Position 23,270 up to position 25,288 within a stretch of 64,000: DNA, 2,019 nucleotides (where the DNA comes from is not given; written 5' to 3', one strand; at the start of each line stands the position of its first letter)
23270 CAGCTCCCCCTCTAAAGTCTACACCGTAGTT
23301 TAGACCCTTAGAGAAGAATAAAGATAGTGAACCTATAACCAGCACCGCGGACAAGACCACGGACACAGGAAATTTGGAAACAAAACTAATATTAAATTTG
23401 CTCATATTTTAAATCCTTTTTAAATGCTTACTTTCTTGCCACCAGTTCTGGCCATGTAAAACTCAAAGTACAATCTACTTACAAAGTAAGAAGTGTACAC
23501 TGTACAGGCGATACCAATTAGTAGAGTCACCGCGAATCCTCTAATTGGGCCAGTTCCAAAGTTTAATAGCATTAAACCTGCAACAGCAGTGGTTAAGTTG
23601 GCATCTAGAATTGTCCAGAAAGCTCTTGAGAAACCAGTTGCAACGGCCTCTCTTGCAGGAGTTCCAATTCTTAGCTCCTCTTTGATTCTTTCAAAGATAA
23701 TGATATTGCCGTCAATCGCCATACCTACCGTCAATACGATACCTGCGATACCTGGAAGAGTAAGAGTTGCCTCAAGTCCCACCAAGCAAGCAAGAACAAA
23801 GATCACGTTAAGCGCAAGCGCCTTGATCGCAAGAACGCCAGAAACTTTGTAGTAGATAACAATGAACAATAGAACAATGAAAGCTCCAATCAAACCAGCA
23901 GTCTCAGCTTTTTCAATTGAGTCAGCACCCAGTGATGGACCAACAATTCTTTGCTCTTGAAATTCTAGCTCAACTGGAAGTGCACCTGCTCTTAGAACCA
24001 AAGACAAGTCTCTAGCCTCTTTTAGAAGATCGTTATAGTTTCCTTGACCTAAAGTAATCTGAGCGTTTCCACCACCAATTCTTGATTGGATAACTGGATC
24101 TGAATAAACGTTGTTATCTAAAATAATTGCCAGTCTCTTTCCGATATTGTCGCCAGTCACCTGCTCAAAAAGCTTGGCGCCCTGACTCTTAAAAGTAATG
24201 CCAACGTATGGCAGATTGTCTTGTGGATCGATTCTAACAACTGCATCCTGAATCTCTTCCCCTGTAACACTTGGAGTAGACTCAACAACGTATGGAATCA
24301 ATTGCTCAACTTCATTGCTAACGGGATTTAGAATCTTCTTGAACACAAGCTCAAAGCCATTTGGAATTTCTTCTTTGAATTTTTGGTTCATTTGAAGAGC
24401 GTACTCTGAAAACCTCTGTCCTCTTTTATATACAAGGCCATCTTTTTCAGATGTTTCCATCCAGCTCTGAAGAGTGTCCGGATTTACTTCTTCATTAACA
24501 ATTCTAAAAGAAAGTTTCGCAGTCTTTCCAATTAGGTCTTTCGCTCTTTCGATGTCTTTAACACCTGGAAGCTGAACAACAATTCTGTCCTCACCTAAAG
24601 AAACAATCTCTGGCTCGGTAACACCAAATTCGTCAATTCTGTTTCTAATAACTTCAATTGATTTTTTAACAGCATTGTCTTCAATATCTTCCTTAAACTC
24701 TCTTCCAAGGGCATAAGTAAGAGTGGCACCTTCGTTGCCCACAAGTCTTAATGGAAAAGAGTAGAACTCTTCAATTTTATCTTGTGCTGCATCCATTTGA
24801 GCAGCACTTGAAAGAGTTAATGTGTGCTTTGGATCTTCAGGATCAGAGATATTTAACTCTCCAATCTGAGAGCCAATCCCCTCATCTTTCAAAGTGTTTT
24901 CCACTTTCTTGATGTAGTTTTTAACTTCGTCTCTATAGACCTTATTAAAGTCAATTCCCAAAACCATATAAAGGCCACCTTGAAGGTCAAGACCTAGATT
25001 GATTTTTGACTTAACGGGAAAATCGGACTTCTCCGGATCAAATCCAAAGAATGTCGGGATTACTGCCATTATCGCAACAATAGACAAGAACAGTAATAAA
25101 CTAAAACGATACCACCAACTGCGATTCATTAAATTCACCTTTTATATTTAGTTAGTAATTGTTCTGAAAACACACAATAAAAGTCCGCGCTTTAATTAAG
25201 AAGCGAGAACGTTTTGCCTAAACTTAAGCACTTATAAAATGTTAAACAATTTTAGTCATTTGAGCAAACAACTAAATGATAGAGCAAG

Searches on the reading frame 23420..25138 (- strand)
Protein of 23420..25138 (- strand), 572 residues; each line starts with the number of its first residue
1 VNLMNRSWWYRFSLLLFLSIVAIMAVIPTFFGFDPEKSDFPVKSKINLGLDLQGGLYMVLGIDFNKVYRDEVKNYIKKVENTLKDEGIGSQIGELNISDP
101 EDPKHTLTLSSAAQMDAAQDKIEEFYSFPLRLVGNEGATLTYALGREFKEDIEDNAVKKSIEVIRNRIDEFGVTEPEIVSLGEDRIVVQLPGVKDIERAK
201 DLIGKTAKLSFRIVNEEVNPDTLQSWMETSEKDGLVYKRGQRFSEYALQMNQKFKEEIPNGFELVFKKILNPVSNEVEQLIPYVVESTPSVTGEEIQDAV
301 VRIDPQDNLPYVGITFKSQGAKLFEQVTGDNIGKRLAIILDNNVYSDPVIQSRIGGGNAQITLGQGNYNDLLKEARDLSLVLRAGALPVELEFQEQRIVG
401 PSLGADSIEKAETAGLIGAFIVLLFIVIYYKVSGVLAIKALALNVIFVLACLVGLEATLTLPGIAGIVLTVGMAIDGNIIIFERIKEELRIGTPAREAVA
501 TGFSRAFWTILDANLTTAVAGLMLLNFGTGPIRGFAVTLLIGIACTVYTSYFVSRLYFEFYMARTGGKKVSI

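Call 82: search_protein_families(library=pfam, proteins=[window:23420-25138:-], max_evalue=0.00001)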
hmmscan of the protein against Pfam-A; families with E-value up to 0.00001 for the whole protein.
window:23420-25138:- (572 aa): 4 families
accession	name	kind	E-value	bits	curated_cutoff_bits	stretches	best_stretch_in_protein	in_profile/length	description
PF22599.2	SecDF_P1_head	-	2e-32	111.9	27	1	281-389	11-114/114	SecDF, P1 head subdomain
PF21760.3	SecD_1st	-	3.7e-27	94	27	1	157-215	1-59/60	Protein translocase subunit SecDF, P1 domain, N-terminal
PF02355.23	SecD_SecF_C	-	4.3e-21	75.6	20.5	1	391-555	13-180/189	Protein export membrane protein SecD/SecF, C-terminal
PF03176.21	MMPL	-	6.3e-06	25.8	20.5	0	406-547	143-288/333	MMPL family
